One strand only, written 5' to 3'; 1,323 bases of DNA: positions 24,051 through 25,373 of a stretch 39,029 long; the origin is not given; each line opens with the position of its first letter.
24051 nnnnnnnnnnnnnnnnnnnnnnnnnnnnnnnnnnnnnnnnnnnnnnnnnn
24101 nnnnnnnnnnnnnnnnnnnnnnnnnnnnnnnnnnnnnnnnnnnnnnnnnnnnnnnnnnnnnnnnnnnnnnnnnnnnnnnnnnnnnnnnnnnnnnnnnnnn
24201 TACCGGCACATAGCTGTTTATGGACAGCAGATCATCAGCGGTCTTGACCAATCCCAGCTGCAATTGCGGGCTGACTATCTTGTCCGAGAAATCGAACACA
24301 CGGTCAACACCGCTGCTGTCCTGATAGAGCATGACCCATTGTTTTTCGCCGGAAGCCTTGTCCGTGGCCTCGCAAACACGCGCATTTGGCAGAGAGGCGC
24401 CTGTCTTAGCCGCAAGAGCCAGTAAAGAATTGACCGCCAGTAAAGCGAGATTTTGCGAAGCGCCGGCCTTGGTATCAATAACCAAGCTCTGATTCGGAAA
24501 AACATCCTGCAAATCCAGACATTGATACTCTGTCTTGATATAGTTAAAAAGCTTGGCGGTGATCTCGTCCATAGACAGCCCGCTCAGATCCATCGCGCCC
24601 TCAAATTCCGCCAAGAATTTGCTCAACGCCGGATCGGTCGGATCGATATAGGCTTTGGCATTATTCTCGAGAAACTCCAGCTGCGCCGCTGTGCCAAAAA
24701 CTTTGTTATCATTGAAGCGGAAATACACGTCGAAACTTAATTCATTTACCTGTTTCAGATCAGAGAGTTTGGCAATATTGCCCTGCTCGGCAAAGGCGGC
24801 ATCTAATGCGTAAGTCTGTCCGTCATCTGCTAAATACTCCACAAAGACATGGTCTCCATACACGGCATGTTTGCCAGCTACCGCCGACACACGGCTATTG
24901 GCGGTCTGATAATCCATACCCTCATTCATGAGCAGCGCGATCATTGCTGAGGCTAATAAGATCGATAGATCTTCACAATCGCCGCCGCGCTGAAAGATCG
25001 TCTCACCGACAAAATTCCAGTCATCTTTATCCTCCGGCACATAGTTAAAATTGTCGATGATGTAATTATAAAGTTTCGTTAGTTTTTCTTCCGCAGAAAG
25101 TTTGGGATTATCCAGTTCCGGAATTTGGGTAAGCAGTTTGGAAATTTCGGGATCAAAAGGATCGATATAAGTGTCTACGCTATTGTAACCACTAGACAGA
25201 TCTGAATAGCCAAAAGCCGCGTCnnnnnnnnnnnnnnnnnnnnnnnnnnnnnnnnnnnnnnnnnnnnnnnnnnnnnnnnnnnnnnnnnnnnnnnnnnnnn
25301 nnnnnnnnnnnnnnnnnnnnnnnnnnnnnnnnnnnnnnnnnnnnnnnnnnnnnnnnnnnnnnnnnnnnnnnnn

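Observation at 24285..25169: Tandem transglutaminase-like domains at the N-terminus: one intact Cys-His-Asp triad, one inactivated copy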

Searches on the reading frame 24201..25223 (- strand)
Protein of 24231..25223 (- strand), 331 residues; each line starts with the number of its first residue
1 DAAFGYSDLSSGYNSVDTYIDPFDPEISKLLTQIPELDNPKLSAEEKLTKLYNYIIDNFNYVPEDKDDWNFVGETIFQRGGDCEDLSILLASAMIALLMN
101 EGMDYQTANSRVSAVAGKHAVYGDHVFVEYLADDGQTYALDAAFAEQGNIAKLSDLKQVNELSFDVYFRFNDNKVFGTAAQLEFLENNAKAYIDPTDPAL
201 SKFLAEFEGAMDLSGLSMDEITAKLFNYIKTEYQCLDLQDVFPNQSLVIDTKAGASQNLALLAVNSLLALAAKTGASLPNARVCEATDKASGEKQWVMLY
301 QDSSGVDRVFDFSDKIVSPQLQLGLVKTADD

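Call 8: find_homologous_proteins(query=window:24231-25223:-)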
Query window:24231-25223:- (331 aa): 5 proteins with E <= 0.001 among 3068 candidates.
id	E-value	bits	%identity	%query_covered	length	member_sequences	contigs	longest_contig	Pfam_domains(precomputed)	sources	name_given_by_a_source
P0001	1.3e-158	545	92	78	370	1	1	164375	-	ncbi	ncbi:hypothetical protein NO1_0143, partial [Candidatus Termititenax aidoneus]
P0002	2.6e-131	456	90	70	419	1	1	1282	-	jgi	jgi:hypothetical protein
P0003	7.4e-93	329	79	59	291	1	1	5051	-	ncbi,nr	ncbi:MAG: hypothetical protein LBD99_05250, partial [Candidatus Margulisbacteria bacterium]|nr:hypot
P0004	5.7e-5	41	37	30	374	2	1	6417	PF01841.26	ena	-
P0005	8.7e-4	37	36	30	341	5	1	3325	PF24656.2,PF01841.26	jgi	jgi:hypothetical protein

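Call 12: search_solved_structures(query=window:24231-25223:-, max_evalue=10, show_alignments=3)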
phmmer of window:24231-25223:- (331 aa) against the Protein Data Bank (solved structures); distinct sequences matched with E-value up to 10: 3.
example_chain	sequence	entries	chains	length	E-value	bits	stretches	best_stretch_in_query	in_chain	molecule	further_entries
4ed9_A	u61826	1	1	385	0.42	13.2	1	79-192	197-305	CAIB/BAIF family protein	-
4fgo_A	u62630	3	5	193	0.67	12.5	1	54-97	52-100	Periplasmic protein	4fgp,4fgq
9irf_C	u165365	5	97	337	0.84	12.2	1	229-275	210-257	CRISPR-associated protein Csy3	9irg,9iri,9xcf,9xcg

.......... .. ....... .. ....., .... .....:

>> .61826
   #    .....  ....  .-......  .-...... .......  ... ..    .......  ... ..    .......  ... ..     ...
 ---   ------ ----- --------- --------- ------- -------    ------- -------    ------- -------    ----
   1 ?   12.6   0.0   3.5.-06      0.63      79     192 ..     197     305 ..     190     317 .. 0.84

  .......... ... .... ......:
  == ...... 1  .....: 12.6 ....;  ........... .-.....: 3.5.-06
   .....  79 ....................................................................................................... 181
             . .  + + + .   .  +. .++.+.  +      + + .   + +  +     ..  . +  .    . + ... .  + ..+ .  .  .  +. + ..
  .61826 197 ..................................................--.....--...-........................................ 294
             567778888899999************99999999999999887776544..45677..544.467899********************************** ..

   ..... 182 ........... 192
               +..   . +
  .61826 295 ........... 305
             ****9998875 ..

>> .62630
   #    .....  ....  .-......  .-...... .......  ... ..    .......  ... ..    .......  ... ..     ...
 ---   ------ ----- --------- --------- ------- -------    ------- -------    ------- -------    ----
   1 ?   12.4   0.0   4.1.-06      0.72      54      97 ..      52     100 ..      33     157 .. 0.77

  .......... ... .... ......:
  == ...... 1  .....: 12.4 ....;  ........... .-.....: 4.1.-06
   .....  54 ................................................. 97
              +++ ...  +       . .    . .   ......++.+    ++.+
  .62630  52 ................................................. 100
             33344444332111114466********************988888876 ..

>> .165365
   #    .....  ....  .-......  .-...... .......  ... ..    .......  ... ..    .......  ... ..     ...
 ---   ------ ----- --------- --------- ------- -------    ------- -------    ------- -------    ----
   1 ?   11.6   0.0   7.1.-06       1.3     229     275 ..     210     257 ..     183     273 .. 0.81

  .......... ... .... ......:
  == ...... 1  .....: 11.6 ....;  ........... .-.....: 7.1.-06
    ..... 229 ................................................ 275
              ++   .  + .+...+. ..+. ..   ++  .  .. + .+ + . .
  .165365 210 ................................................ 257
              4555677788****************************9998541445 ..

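Call 20: find_encoding_contigs(protein=P0001, flank=10000, max_places=3)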
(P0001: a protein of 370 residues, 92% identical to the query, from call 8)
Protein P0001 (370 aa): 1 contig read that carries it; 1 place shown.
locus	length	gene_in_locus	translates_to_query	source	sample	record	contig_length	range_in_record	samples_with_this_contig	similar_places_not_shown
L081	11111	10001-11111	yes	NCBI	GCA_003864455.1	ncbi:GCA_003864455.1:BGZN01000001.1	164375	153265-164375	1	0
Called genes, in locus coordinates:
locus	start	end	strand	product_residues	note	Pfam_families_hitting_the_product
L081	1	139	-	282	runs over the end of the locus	-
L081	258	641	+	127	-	PF12844:HTH_19 (faint), PF01381:HTH_3 (faint)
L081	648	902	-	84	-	PF01016:Ribosomal_L27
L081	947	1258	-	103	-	PF00829:Ribosomal_L21p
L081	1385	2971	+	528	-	PF11751:PorP_SprF (weak)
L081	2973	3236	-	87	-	PF02823:ATP-synt_DE_N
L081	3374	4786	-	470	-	PF02874:ATP-synt_ab_N, PF00006:ATP-synt_ab, PF22919:ATP-synt_VA_C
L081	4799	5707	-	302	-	PF00231:ATP-synt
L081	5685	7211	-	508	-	PF02874:ATP-synt_ab_N, PF00006:ATP-synt_ab, PF00306:ATP-synt_ab_C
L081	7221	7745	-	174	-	PF00213:OSCP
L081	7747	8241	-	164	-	PF00430:ATP-synt_B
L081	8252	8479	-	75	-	PF00137:ATP-synt_C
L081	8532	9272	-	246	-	PF00119:ATP-synt_A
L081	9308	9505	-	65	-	-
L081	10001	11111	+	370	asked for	?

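Call 29: find_homologous_proteins(query=A3, max_evalue=0.00001)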
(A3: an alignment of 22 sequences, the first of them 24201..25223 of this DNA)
Query A3 (22 sequences) (341 aa, profile of the alignment): 6 proteins with E <= 0.00001 among 8000 candidates.
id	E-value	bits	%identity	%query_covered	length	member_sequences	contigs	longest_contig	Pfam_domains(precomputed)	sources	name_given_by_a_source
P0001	1.5e-109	385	92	75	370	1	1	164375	-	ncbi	ncbi:hypothetical protein NO1_0143, partial [Candidatus Termititenax aidoneus]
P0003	5.4e-89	317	79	57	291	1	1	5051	-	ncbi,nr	ncbi:MAG: hypothetical protein LBD99_05250, partial [Candidatus Margulisbacteria bacterium]|nr:hypot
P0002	1.6e-68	250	90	71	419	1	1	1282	-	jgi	jgi:hypothetical protein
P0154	1.6e-10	59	29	45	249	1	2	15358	PF06035.18,PF01841.26,PF04473.19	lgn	-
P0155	2.7e-10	58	31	51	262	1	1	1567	PF06035.18,PF01841.26,PF04473.19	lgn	-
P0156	3.9e-8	51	34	29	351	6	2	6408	PF01841.26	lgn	-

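Call 35: find_related_loci(query=A3, collection=genome_contigs, flank=10000)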
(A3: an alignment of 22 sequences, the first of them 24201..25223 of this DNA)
Query A3 (341 aa) in genome_contigs; peptide patterns used: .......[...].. (x = any residue, [..] = any of these).
310 stretches matched a pattern; 135 encode a relative of the query (tblastn E <= 1e-3); the best 80 are kept; 79 distinct loci.
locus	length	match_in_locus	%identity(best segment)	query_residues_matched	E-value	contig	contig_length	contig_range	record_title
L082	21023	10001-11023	90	1-341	0e+0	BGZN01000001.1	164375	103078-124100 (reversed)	Candidatus Termititenax aidoneus NkOx7-01 DNA, TG2_NkOx7-01_NODE_001, whole genome shotgun sequence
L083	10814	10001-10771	92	1-257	8e-160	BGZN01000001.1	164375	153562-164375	Candidatus Termititenax aidoneus NkOx7-01 DNA, TG2_NkOx7-01_NODE_001, whole genome shotgun sequence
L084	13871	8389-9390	63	1-340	1e-145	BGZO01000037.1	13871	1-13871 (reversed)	Candidatus Termititenax persephonae NkOx7-02 DNA, TG2_NkOx7-02_NODE_037, whole genome shotgun sequence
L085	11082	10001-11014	64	1-340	2e-145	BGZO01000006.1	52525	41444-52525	Candidatus Termititenax persephonae NkOx7-02 DNA, TG2_NkOx7-02_NODE_006, whole genome shotgun sequence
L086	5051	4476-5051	79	1-289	5e-99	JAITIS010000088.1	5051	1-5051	MAG: Candidatus Margulisiibacteriota bacterium isolate Pcl387_bin129 k119_970280, whole genome shotgun sequence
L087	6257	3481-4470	44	3-333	1e-78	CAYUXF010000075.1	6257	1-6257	MAG TPA_asm: uncultured bacterium isolate SRP263991_co7_854 genome assembly, contig: NODE_28003_length_6257_cov_16.74605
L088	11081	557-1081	63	3-177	6e-63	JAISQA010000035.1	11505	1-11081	MAG: Candidatus Margulisiibacteriota bacterium isolate Kf353_bin111 k119_991196, whole genome shotgun sequence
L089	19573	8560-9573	36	1-325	4e-59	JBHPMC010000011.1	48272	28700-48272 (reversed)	Candidatus Margulisiibacteriota bacterium isolate SAG AM-324-J15 AM-324-J15_NODE_11, whole genome shotgun sequence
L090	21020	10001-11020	36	1-327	5e-54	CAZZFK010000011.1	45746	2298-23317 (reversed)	MAG TPA_asm: uncultured bacterium isolate SRP220891_co4_234 genome assembly, contig: NODE_1214_length_45746_cov_17.42065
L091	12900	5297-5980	29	19-234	2e-20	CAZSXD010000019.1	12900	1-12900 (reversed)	MAG TPA_asm: uncultured bacterium isolate binchicken_co91_487 genome assembly, contig: NODE_5830_length_12900_cov_5.2534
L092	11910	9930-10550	28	17-230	6e-19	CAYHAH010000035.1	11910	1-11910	MAG TPA_asm: uncultured bacterium isolate ERP119294_co2_508 genome assembly, contig: k141_3406047, whole genome shotgun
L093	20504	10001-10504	33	19-179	8e-18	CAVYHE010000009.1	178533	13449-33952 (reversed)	MAG: uncultured bacterium isolate MFD03726.bin.2.164 genome assembly, contig: contig_59223, whole genome shotgun sequenc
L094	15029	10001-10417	35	8-141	8e-17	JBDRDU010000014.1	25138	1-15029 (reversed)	MAG: bacterium isolate MEGAHIT-group-1.272 k141_12427036, whole genome shotgun sequence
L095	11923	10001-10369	39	14-132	1e-16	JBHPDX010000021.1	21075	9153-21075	Candidatus Margulisiibacteriota bacterium isolate SAG AM-311-D05 NODE_21_length_21075_cov_28.513321, whole genome shotgu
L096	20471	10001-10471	30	42-191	1e-15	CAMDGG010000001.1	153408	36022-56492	MAG: bacterium UBP8_UBA817 isolate MsH-30apr19-341 genome assembly, contig: MsH-30apr19-C65, whole genome shotgun sequen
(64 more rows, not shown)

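Call 36: predict_structure(alignment_id=A3)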
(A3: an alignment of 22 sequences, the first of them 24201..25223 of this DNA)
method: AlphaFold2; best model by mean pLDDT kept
length: 341 residues; sequences in the alignment: 22
mean_pLDDT: 80.4   pTM: 0.56
mean pLDDT of the five models: 80.4, 79.4, 76.7, 76.5, 75.7
residues with pLDDT >= 90: 115; 70-90: 156; 50-70: 42; < 50: 28
segments of 3 or more residues with pLDDT < 50: 9-12, 179-191, 335-341
pLDDT, mean of each block of 10 residues (from residue 1): 50 63 83 95 96 96 77 82 94 96 89 91 91 95 89 93 86 66 38 69 91 88 91 81 73 86 90 80 79 85 82 77 54 44 36
secondary structure, 60 per line:
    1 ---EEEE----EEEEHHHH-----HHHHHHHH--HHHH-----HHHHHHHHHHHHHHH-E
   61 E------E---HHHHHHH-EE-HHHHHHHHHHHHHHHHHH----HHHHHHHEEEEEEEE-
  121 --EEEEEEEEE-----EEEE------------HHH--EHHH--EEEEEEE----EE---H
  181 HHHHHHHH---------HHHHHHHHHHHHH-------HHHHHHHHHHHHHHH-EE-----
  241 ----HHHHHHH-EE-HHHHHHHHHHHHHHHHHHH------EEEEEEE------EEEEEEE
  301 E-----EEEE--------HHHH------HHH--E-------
elements in order: E4-7 E12-15 H16-19 H25-32 H35-38 H44-58 H72-78 H83-100 H105-111 E112-119 E123-131 E137-140 E164-170 H180-188 H198-210 H218-232 H245-251 H256-274 E281-287 E294-301 E307-310 H319-322

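Call 39: fold_search(model_id=the predicted structure, library=pdb)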
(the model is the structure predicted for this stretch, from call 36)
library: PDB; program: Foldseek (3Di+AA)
matches with E <= 10: 411; with E <= 0.001: 8
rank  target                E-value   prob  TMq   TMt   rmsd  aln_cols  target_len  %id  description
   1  4fgp_B                6.1e-06  1.00  0.32  0.53   4.6       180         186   18  Legionella pneumophila LapG (EGTA-treated) (released 2012-06-20)
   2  4fgq_B                1.8e-05  1.00  0.31  0.54   6.2       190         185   18  Legionella pneumophila LapG (released 2012-06-20)
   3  4fgo                  1.8e-05  1.00  0.31  0.54   7.4       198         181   18  Legionella pneumophila LapG (calcium-bound) (released 2012-06-20)
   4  4fgp_A                2.1e-05  1.00  0.33  0.56   4.4       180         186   18  Legionella pneumophila LapG (EGTA-treated) (released 2012-06-20)
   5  4fgq_A                2.2e-05  1.00  0.33  0.57   5.9       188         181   18  Legionella pneumophila LapG (released 2012-06-20)
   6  9y6s_8G               4.7e-05  1.00  0.31  0.18   4.7       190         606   12  96-nm repeat of the Leishmania tarentolae doublet microtubule (released 2025-12-17)
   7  3isr_A                2.9e-04  1.00  0.30  0.35   5.7       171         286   18  The Crystal Structure of a Putative Cysteine Protease from Cytophaga hutchinsonii to 1.9A (released 2009-09-08)
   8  3isr_C                7.0e-04  1.00  0.28  0.34   7.5       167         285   16  The Crystal Structure of a Putative Cysteine Protease from Cytophaga hutchinsonii to 1.9A (released 2009-09-08)
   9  3isr_B                1.2e-03  1.00  0.30  0.35   5.7       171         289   18  The Crystal Structure of a Putative Cysteine Protease from Cytophaga hutchinsonii to 1.9A (released 2009-09-08)
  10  7pjo_AAA              9.4e-03  0.99  0.19  0.28   8.3       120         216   14  Crystal form 3 of CPR-C4: a cysteine protease from the Candidate Phyla Radiation (released 2022-07-06)
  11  7ob6_A                1.3e-02  1.00  0.23  0.33   5.9       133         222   18  CPR-C4 - a conserved novel protease from the Candidate Phyla Radiation (released 2022-04-27)
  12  6h4h_A                1.6e-02  0.09  0.12  0.10  23.3       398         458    9  Usp28 catalytic domain variant E593D in complex with UbPA (released 2019-03-27)
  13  8glv_Eb               2.3e-02  1.00  0.30  0.08  14.0       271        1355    8  96-nm repeat unit of doublet microtubules from Chlamydomonas reinhardtii flagella (released 2023-05-31)
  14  7ob6_B                2.3e-02  0.99  0.20  0.30   7.7       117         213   15  CPR-C4 - a conserved novel protease from the Candidate Phyla Radiation (released 2022-04-27)
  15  6hek_C                2.5e-02  0.09  0.13  0.11  24.4       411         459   10  Structure of human USP28 bound to Ubiquitin-PA (released 2019-03-27)
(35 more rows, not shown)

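Call 45: search_protein_families(library=pfam, alignment_id=A3, max_evalue=0.01)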
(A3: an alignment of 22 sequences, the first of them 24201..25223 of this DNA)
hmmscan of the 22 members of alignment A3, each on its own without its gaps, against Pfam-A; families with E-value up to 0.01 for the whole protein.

A. member 1, window:24201-25223:- (341 aa): 2 families
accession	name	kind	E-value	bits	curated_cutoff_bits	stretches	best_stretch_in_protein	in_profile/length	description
PF01841.26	Transglut_core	-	7.6e-05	23.4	23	1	40-94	10-65/108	Transglutaminase-like superfamily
PF24656.1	CEPT76_peptidase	-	0.0062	17.2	27.8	0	245-307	6-62/121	CEP76 peptidase-like domain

B. families by the number of members that match (of 22 scanned): 10 families
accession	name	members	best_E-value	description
PF01841.26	Transglut_core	21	1.4e-08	Transglutaminase-like superfamily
PF24656.1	CEPT76_peptidase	6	0.00022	CEP76 peptidase-like domain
PF00797.23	Acetyltransf_2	3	1.2e-05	N-acetyltransferase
PF06035.17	Peptidase_C93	2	0.0012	Bacterial transglutaminase-like cysteine proteinase BTLCP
PF22352.2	K319L-like_PKD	1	1.8e-44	K319L-like, PKD domain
PF18911.6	PKD_4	1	1.1e-13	PKD domain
PF00801.26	PKD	1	2.2e-08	PKD domain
PF21027.3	Sde0182_C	1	1.1e-05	Cellulose-binding protein Sde0182, C-terminal domain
PF17963.7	Big_9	1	1.9e-05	Bacterial Ig domain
PF07495.19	Y_Y_Y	1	0.0028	Y_Y_Y domain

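Call 67: search_protein_families(library=pfam, proteins=[L090:3908-4933:+, L090:4920-5789:+, L090:5786-7006:+, L090:7105-7860:-, L090:7867-8391:-, L089:3424-4026:+, L089:4038-4880:+, L089:4873-6120:+, L089:6249-6668:+, L089:7732-8190:+], max_evalue=0.001)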
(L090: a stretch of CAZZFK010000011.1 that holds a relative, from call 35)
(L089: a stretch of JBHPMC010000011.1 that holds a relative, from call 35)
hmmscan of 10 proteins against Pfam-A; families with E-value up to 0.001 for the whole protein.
L090:3908-4933:+ (341 aa): 3 families
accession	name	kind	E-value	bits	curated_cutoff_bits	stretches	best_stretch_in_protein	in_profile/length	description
PF00793.26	DAHP_synth_1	-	3.4e-88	295.5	25.5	1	84-328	5-261/270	DAHP synthetase I family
PF18152.6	DAHP_snth_FXD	-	8.5e-20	70.8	27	1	1-67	1-67/67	DAHP synthase ferredoxin-like domain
PF03102.20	NeuB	-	1.5e-10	41.4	22.1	1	142-337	51-238/241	NeuB family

L090:4920-5789:+ (289 aa): 5 families
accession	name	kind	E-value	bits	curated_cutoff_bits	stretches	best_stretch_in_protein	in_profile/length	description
PF02153.23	PDH_N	-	1.7e-31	109.3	26.5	1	20-169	2-150/154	Prephenate dehydrogenase, nucleotide-binding domain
PF20463.3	PDH_C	-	6.4e-24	84.7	22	1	175-274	1-100/102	Prephenate dehydrogenase, dimerization domain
PF03807.23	F420_oxidored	-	4.1e-07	31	21.6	1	6-97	1-92/94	NADP oxidoreductase coenzyme F420-dependent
PF03446.21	NAD_binding_2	-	3e-05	24.5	21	1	6-142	1-137/161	NAD binding domain of 6-phosphogluconate dehydrogenase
PF02254.24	TrkA_N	-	0.00055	20.7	23.8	0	7-74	1-73/116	TrkA-N domain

L090:5786-7006:+ (406 aa): 1 family
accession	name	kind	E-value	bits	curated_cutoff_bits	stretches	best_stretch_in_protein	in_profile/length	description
PF03448.22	MgtE_N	-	0.00013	22.9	25.9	0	283-332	20-69/102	MgtE intracellular N domain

L090:7105-7860:- (251 aa): 1 family
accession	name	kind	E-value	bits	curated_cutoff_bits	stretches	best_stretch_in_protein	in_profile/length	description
PF10502.14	Peptidase_S26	-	5.4e-46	157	22.9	1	24-242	2-168/168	Signal peptidase, peptidase S26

L090:7867-8391:- (174 aa): 1 family
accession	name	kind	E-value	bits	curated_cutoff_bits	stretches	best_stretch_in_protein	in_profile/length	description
PF01245.26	Ribosomal_L19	-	2.8e-44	150.1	22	1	11-120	2-110/111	Ribosomal protein L19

L089:3424-4026:+ (200 aa): 1 family
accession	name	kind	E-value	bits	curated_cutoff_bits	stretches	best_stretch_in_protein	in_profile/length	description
PF01613.24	Flavin_Reduct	-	1.6e-32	113.2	27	1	38-169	6-136/153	Flavin reductase like domain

L089:4038-4880:+ (280 aa): 2 families
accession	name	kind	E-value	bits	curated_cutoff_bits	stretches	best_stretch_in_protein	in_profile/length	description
PF00800.23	PDT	-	6.9e-61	205.6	25.2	1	4-185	1-180/181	Prephenate dehydratase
PF01842.31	ACT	-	3.7e-12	46.2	27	1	195-258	2-63/66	ACT domain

L089:4873-6120:+ (415 aa): 2 families
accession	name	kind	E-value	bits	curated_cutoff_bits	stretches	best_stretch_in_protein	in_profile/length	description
PF00587.30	tRNA-synt_2b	-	4.1e-43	148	29.3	1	210-390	2-179/179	tRNA synthetase class II core domain (G, H, P, S and T)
PF02403.27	Seryl_tRNA_N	-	2.4e-18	66.8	28.2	1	1-100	1-108/108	Seryl-tRNA synthetase N-terminal domain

L089:6249-6668:+ (139 aa): 2 families
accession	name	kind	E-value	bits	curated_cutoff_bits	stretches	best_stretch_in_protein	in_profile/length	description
PF01022.26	HTH_5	-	3.2e-12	46.6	22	1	51-96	1-46/47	Bacterial regulatory protein, arsR family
PF12840.13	HTH_20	-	6e-08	33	27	1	49-96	1-49/51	Helix-turn-helix domain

L089:7732-8190:+ (152 aa): 0 families

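Call 73: search_protein_families(library=pfam, alignment_id=A5, max_evalue=0.001)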
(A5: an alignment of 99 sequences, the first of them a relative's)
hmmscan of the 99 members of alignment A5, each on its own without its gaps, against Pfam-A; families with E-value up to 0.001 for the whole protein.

A. member 1, P0004 (374 aa): 2 families
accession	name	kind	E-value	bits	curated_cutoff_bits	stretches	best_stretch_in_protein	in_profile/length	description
PF01841.26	Transglut_core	-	1e-05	26.2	23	1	100-168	13-80/108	Transglutaminase-like superfamily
PF24656.1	CEPT76_peptidase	-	3.8e-05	24.3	27.8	1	130-169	5-44/121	CEP76 peptidase-like domain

B. families by the number of members that match (of 99 scanned): 8 families
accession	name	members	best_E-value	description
PF01841.26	Transglut_core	90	2.8e-23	Transglutaminase-like superfamily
PF04473.18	DUF553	46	1.5e-10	Transglutaminase-like domain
PF24656.1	CEPT76_peptidase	26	1e-07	CEP76 peptidase-like domain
PF13240.11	Zn_Ribbon_1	2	6.4e-07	zinc-ribbon domain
PF02183.23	HALZ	1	9.6e-06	Homeobox associated leucine zipper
PF17032.10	Zn_ribbon_15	1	0.00014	zinc-ribbon family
PF06035.17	Peptidase_C93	1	0.00029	Bacterial transglutaminase-like cysteine proteinase BTLCP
PF12773.13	DZR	1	0.00042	Double zinc ribbon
